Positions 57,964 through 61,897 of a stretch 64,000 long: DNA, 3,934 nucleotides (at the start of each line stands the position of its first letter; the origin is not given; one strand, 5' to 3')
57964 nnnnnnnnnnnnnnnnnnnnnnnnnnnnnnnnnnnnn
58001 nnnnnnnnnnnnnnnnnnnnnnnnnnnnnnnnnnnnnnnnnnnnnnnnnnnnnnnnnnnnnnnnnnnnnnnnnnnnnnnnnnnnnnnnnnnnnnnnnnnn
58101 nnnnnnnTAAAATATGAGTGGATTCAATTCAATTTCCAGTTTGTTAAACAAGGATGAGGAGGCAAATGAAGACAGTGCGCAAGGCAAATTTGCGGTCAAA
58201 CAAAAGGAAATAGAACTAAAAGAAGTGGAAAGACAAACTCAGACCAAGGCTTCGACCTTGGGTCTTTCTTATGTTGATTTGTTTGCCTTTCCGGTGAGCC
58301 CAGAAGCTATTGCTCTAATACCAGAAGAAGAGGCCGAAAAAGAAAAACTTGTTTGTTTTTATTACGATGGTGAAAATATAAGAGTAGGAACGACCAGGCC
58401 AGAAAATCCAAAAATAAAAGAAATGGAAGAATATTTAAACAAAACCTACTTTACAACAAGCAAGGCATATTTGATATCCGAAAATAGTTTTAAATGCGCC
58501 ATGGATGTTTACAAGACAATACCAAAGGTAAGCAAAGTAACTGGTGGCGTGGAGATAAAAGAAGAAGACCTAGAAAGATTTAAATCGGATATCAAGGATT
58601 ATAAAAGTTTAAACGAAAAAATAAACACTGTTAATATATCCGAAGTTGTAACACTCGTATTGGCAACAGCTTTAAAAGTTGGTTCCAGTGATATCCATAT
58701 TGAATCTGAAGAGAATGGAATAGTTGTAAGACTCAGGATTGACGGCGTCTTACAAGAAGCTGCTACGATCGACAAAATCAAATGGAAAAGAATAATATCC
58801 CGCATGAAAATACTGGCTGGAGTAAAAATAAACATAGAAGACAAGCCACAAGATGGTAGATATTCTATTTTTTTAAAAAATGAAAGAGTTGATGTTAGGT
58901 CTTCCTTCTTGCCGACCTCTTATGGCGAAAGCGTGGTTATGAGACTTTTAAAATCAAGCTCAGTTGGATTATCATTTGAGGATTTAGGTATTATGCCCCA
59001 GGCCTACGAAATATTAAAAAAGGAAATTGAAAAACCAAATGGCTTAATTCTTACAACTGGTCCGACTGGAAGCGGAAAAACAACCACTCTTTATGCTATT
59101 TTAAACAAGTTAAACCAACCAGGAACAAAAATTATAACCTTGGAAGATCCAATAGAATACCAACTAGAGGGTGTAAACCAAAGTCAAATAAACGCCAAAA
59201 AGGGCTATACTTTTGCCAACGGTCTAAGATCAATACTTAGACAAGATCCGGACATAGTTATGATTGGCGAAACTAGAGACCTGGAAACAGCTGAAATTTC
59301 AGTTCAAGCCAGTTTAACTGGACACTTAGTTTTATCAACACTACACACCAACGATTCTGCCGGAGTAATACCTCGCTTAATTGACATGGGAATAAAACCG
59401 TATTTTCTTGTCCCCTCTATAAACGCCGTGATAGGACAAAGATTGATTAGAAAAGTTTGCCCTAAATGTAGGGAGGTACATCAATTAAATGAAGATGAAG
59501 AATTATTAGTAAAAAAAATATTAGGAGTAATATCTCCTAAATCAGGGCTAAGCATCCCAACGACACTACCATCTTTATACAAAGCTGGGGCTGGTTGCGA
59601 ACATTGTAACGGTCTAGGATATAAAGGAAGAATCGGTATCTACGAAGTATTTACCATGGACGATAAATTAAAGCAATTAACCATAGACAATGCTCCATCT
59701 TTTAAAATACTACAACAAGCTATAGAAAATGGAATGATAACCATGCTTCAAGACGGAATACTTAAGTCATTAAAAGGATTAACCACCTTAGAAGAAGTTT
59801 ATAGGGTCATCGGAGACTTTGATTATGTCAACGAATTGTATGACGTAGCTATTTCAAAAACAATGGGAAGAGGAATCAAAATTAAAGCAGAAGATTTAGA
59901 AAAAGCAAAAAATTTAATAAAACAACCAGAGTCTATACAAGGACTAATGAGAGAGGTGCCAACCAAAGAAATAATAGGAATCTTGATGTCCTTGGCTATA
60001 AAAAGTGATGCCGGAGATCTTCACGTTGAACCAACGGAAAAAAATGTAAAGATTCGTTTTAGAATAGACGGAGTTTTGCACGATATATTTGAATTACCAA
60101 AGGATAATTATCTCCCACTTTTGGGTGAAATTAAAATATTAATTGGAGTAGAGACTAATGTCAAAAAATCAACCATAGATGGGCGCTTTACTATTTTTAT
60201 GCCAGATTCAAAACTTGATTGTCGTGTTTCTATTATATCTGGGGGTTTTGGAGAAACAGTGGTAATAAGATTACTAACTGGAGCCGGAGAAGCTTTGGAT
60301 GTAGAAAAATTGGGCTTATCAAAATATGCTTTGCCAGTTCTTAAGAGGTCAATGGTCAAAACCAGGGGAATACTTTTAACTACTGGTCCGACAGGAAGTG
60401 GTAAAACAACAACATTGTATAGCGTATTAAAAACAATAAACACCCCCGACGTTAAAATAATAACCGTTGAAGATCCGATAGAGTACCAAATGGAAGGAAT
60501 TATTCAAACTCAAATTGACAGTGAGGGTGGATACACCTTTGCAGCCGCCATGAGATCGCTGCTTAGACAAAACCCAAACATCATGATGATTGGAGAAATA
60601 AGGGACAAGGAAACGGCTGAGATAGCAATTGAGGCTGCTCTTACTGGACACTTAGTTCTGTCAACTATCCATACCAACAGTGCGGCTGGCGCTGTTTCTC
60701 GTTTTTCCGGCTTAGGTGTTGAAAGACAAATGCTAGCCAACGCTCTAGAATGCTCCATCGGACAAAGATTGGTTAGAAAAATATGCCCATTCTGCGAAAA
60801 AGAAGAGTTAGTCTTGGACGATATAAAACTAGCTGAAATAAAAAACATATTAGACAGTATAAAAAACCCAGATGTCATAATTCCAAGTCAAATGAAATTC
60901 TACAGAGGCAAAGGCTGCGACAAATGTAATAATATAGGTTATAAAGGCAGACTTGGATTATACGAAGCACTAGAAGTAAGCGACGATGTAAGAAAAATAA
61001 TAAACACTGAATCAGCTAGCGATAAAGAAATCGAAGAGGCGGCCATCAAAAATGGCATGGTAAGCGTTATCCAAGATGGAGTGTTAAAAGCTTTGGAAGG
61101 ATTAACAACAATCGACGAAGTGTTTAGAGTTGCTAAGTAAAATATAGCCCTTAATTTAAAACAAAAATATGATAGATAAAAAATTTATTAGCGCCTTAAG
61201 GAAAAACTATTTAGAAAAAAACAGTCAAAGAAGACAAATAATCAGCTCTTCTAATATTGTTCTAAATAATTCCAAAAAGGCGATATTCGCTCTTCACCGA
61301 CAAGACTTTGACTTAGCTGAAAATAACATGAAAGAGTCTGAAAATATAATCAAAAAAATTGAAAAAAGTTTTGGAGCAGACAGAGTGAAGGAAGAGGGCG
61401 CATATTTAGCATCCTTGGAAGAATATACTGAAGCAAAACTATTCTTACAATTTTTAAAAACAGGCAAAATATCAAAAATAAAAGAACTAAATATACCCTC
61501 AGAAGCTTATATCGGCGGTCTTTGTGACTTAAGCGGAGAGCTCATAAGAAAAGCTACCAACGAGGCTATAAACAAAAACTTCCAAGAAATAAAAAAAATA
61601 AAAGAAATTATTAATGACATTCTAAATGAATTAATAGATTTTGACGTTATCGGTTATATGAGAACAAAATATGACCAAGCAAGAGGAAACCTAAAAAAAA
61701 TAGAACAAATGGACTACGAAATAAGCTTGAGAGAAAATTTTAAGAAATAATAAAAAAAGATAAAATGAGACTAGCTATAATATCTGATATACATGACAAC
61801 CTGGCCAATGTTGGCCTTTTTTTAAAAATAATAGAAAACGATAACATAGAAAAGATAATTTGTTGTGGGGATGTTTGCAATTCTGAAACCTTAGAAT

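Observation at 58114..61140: Two complete PilB/GspE secretion-ATPase modules are fused in a single 1008-aa polypeptide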

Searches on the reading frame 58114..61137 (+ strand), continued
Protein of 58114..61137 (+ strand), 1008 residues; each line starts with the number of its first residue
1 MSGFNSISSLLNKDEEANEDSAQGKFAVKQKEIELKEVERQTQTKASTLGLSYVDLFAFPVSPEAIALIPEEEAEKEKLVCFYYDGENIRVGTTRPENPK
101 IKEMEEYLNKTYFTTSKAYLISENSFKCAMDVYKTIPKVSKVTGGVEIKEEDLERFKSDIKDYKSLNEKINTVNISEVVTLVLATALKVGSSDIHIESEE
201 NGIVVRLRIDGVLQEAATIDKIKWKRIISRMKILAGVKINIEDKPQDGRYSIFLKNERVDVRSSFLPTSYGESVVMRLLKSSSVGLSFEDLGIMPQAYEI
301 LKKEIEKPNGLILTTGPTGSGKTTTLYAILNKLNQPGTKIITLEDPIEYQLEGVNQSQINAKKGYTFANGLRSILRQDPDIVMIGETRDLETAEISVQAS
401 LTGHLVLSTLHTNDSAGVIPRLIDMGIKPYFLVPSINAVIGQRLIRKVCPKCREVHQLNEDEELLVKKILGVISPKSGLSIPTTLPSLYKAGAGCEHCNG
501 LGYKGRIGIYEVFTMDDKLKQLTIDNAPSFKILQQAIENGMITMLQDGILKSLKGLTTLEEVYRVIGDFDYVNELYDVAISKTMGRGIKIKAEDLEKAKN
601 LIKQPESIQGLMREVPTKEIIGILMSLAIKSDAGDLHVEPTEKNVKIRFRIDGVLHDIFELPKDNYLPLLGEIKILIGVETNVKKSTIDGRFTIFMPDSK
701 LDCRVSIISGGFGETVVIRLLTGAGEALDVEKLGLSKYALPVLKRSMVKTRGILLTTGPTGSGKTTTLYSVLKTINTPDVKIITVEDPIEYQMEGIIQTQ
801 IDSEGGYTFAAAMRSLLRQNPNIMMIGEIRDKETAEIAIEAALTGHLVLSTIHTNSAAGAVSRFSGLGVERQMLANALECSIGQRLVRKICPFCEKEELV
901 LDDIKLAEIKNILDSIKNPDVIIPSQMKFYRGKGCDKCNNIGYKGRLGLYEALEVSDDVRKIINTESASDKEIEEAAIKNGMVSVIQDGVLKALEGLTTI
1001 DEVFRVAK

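Call 70: find_related_loci(query=P0136, collection=metagenome_contigs, flank=6000)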
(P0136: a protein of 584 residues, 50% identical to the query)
Query P0136 (584 aa) in metagenome_contigs; peptide patterns used: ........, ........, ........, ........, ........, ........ (x = any residue, [..] = any of these).
421 stretches matched a pattern; 28 encode a relative of the query (tblastn E <= 1e-3); 28 distinct loci.
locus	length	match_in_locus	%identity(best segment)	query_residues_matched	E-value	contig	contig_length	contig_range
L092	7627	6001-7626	100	1-542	0e+0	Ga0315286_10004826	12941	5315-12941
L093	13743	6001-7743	80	4-584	0e+0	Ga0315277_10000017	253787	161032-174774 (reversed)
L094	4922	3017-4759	81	4-584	0e+0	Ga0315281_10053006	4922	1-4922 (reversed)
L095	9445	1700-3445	81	1-584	0e+0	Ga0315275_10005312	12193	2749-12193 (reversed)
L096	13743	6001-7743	79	4-584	0e+0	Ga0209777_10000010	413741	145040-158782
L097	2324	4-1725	78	11-584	0e+0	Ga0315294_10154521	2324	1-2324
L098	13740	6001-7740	77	6-584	0e+0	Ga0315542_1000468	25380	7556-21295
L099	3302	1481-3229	74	1-584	0e+0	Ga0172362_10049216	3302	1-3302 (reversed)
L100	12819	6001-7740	75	5-584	0e+0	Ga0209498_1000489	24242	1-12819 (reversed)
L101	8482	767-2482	75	13-584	0e+0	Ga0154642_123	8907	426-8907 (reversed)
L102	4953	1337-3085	74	1-584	0e+0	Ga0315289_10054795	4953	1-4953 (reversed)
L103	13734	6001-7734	74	7-584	0e+0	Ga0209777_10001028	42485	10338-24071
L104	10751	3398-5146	74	1-584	0e+0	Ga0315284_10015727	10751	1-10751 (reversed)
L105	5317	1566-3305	75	5-584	0e+0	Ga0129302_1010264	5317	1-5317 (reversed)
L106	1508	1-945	95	270-584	0e+0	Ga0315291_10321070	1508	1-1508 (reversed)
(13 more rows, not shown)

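Call 73: find_encoding_contigs(protein=P0169, flank=8000, max_places=3)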
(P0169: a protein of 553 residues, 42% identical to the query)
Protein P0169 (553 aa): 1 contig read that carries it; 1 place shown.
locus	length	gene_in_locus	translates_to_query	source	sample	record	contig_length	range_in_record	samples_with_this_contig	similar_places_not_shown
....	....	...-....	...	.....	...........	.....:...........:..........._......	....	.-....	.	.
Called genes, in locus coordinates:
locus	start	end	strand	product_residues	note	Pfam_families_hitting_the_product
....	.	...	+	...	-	?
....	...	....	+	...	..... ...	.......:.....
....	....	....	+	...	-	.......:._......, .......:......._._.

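Call 74: search_protein_families(library=ncbifam, proteins=[P0136, P0169], max_evalue=1e-30)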
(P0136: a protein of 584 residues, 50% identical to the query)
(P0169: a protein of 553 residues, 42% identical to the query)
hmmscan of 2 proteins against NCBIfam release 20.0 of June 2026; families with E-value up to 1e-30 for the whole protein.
P0136 (584 aa): 6 families
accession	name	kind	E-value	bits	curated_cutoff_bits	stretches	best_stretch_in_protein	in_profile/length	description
TIGR02533.1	type_II_gspE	equivalog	4.1e-140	467.7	630.25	1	82-582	3-485/486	type II secretion system ATPase GspE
TIGR02538.1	type_IV_pilB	equivalog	1.4e-139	466.3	675.65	1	20-583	14-562/564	type IV-A pilus assembly ATPase PilB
NF053534.1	T4PilAsmATPsTfpB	equivalog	4.5e-114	381.9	850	1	39-583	55-582/584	type IV pilus assembly ATPase TfpB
NF007755.0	PRK10436.1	equivalog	5.6e-110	368.2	617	1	159-583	67-459/465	type II secretion system protein GspE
NF041000.1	ATPase_ComGA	equivalog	3.1e-72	242.8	300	1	198-463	3-266/267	competence type IV pilus ATPase ComGA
TIGR01420.1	pilT_fam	subfamily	4.7e-53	180.6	319.1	1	198-489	5-292/343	PilT/PilU family type 4a pilus ATPase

P0169 (553 aa): 6 families
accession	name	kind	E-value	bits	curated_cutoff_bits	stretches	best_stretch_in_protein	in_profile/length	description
TIGR02538.1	type_IV_pilB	equivalog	4.5e-136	454.7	675.65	1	17-551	27-561/564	type IV-A pilus assembly ATPase PilB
TIGR02533.1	type_II_gspE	equivalog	2.7e-133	445.2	630.25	1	72-551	12-485/486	type II secretion system ATPase GspE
NF007755.0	PRK10436.1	equivalog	7.3e-119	397.5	617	1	165-553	80-460/465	type II secretion system protein GspE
NF053534.1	T4PilAsmATPsTfpB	equivalog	1.9e-110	370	850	1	32-552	64-582/584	type IV pilus assembly ATPase TfpB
NF041000.1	ATPase_ComGA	equivalog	4.4e-76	255.4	300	1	177-440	3-265/267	competence type IV pilus ATPase ComGA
TIGR01420.1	pilT_fam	subfamily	2.1e-53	181.8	319.1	1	177-487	5-319/343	PilT/PilU family type 4a pilus ATPase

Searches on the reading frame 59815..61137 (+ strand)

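Call 74: search_protein_families(library=ncbifam, proteins=[window:59815-61137:+], max_evalue=1e-30)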
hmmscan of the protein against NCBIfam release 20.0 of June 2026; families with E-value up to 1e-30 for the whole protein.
window:59815-61137:+ (441 aa): 6 families
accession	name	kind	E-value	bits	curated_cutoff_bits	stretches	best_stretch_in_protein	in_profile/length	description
TIGR02533.1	type_II_gspE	equivalog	2.3e-129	432.2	630.25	1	5-439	62-485/486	type II secretion system ATPase GspE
TIGR02538.1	type_IV_pilB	equivalog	8.6e-118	394.4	675.65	1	26-440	157-562/564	type IV-A pilus assembly ATPase PilB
NF007755.0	PRK10436.1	equivalog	5.3e-114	381.4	617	1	26-440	61-459/465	type II secretion system protein GspE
NF053534.1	T4PilAsmATPsTfpB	equivalog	1.8e-106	356.9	850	1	4-440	155-582/584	type IV pilus assembly ATPase TfpB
NF041000.1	ATPase_ComGA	equivalog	2.3e-68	230.1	300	1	57-321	3-266/267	competence type IV pilus ATPase ComGA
TIGR01420.1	pilT_fam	subfamily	1.5e-45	156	319.1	1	57-323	5-271/343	PilT/PilU family type 4a pilus ATPase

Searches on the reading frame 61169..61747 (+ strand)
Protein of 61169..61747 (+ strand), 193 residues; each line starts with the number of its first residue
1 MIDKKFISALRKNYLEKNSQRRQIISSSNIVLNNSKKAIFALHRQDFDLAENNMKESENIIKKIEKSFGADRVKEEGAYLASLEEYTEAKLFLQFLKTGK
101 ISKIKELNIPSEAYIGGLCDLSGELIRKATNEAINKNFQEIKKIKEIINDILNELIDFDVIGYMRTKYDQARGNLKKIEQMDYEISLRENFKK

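Call 21: search_protein_families(library=pfam, proteins=[window:61169-61747:+], max_evalue=0.1)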
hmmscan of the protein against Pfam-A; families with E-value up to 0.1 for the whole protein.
window:61169-61747:+ (193 aa): 2 families
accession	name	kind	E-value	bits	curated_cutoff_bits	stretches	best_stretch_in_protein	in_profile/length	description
PF01997.21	Translin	-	1.1e-21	78.2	25.9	1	20-188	2-204/205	Translin family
PF02561.19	FliS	-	0.0074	17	26.7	1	11-92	5-86/115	Flagellar protein FliS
